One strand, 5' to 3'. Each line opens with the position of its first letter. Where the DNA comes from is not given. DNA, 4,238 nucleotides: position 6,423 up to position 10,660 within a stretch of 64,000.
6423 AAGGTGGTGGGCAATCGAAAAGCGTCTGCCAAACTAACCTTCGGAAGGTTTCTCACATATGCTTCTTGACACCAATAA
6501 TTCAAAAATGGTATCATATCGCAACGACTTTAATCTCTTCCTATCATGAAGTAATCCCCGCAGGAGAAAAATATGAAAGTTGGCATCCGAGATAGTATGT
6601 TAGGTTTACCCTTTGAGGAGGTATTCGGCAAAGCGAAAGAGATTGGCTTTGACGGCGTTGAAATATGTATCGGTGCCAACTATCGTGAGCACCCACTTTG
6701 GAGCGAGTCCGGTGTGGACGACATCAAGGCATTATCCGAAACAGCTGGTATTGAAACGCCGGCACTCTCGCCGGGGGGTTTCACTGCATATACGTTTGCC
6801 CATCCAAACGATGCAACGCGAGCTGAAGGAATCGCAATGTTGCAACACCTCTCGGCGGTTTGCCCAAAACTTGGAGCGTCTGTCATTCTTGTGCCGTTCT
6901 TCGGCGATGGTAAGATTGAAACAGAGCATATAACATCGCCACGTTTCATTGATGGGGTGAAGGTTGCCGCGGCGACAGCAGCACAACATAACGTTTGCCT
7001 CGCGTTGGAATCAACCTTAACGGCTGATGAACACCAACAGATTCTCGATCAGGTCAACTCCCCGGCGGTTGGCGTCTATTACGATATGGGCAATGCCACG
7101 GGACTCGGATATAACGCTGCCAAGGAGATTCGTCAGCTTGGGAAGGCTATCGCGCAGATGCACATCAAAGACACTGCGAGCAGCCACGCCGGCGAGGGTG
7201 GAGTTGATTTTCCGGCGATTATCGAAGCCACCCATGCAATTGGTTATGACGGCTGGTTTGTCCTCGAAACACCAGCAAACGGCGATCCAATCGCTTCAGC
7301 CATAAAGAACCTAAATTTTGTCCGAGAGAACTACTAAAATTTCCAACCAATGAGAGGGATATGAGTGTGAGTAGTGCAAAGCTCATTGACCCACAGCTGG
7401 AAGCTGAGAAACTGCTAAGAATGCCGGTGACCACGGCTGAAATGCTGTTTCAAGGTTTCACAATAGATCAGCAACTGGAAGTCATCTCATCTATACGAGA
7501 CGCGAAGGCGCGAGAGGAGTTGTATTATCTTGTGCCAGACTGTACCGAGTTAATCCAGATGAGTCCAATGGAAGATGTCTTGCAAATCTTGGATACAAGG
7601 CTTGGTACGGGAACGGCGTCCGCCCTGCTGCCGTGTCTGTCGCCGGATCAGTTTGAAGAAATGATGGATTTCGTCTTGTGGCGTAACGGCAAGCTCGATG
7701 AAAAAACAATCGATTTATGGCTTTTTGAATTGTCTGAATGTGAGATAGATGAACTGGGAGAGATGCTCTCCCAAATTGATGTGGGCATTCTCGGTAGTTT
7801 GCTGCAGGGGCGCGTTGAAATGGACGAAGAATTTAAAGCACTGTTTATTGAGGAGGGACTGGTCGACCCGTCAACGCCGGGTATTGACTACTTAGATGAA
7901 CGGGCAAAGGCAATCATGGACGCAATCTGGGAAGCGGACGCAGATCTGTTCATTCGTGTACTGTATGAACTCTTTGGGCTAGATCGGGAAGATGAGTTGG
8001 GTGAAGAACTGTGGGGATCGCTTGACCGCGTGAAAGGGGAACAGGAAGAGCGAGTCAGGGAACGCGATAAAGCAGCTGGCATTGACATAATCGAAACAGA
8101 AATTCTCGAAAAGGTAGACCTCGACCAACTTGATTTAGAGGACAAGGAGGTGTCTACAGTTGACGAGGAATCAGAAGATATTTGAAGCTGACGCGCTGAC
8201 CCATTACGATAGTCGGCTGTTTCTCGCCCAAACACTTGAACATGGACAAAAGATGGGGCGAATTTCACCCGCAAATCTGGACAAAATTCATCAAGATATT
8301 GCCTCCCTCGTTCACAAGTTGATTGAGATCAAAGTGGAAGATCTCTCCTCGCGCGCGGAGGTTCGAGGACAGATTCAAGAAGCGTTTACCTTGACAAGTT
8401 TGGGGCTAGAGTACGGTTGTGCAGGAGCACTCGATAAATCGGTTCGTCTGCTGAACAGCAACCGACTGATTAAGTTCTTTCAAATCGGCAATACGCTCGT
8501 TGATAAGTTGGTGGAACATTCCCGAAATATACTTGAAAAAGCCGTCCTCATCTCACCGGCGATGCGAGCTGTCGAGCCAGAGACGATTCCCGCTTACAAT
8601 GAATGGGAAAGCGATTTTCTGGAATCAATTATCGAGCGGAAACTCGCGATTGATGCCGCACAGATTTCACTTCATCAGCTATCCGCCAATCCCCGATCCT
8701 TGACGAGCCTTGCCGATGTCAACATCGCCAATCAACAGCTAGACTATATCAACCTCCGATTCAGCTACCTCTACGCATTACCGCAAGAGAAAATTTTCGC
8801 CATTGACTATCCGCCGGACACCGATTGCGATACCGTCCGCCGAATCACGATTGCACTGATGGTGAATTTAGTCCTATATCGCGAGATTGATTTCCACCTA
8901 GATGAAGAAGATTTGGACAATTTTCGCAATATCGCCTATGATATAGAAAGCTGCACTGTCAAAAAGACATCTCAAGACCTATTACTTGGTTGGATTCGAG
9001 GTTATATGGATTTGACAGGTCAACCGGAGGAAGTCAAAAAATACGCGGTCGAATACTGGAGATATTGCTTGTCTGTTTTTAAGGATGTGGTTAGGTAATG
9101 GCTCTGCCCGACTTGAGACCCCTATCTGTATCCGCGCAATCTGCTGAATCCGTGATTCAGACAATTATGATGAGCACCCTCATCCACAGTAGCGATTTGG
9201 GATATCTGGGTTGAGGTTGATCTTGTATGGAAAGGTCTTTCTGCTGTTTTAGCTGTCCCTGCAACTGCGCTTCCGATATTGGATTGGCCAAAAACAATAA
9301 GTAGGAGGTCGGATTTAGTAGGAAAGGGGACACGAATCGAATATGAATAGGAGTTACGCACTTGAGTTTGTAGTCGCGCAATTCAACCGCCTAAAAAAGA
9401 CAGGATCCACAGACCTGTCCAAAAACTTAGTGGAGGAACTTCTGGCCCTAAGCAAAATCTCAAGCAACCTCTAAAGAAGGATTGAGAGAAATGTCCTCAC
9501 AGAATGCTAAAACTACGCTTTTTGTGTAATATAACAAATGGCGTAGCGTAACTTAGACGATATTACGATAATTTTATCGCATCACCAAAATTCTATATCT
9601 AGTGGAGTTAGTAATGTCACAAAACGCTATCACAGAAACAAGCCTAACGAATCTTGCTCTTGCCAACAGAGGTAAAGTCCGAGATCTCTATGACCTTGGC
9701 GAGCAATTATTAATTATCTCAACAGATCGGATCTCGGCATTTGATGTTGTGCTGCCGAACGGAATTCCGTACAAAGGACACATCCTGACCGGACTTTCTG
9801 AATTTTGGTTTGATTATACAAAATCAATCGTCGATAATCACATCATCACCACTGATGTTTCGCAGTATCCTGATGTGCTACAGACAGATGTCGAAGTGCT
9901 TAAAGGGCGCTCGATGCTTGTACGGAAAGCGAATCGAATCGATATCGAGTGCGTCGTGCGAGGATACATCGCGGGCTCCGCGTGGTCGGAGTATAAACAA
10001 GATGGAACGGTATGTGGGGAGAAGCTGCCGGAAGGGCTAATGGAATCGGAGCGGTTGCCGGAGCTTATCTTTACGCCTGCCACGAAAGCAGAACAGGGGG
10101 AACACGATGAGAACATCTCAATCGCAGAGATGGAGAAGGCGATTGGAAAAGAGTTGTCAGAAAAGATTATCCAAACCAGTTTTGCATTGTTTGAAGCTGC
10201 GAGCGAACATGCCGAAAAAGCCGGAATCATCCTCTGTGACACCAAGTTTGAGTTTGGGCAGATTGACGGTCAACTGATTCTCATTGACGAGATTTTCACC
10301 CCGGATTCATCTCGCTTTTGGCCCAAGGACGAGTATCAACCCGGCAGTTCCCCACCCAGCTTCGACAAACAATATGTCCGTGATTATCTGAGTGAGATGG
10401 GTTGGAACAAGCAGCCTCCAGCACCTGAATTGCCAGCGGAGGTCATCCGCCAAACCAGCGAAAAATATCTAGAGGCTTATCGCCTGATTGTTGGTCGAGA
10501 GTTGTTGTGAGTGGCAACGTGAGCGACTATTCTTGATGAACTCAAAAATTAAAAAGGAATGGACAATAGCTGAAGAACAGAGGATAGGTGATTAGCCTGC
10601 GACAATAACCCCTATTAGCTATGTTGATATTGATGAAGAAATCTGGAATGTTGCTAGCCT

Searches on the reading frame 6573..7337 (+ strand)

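Call 89: search_protein_families(library=pfam, proteins=[window:6573-7337:+], max_evalue=0.00001)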
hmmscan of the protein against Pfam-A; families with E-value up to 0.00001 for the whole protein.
window:6573-7337:+ (254 aa): 1 family
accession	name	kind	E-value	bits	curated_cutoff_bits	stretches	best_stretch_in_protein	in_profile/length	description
PF01261.30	AP_endonuc_2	-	2e-38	133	31.1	1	19-251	2-247/249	Xylose isomerase-like TIM barrel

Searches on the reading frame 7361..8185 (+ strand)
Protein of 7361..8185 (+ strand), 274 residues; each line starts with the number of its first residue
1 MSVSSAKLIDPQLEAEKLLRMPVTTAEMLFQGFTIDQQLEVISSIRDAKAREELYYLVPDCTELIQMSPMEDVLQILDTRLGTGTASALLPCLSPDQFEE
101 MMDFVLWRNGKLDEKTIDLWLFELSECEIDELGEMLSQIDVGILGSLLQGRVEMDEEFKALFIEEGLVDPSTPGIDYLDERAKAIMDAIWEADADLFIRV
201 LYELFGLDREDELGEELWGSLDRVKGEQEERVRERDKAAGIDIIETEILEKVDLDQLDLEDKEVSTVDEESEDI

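Call 89: search_protein_families(library=pfam, proteins=[window:7361-8185:+], max_evalue=0.00001)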
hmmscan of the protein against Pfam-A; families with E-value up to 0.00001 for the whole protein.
window:7361-8185:+ (274 aa): 1 family
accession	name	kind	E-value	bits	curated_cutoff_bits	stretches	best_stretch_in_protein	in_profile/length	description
PF19676.4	DUF6178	-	1.3e-09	37.5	25.5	1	35-153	9-125/561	Family of unknown function (DUF6178)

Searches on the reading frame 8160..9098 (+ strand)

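Call 40: search_protein_families(library=pfam, proteins=[window:8160-9098:+], max_evalue=0.00001)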
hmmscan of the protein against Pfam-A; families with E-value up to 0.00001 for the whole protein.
window:8160-9098:+ (312 aa): 1 family
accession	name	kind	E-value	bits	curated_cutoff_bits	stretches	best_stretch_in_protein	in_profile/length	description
PF19676.4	DUF6178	-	6.8e-10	38.4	25.5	1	38-200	276-430/561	Family of unknown function (DUF6178)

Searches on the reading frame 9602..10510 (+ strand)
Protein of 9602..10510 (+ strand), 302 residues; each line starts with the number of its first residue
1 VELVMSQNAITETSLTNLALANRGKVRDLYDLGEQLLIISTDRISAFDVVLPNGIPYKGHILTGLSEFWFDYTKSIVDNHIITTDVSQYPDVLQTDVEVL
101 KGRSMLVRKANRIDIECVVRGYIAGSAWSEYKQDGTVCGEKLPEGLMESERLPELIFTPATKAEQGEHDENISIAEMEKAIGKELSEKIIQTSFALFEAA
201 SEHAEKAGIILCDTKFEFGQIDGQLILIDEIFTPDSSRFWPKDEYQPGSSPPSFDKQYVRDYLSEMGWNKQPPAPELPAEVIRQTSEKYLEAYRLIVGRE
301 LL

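Call 40: search_protein_families(library=pfam, proteins=[window:9602-10510:+], max_evalue=0.00001)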
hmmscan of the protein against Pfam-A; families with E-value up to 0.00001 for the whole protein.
window:9602-10510:+ (302 aa): 1 family
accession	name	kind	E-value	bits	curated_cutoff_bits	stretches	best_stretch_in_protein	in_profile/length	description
PF01259.24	SAICAR_synt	-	6.2e-74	249.1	20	1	22-272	3-230/233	SAICAR synthetase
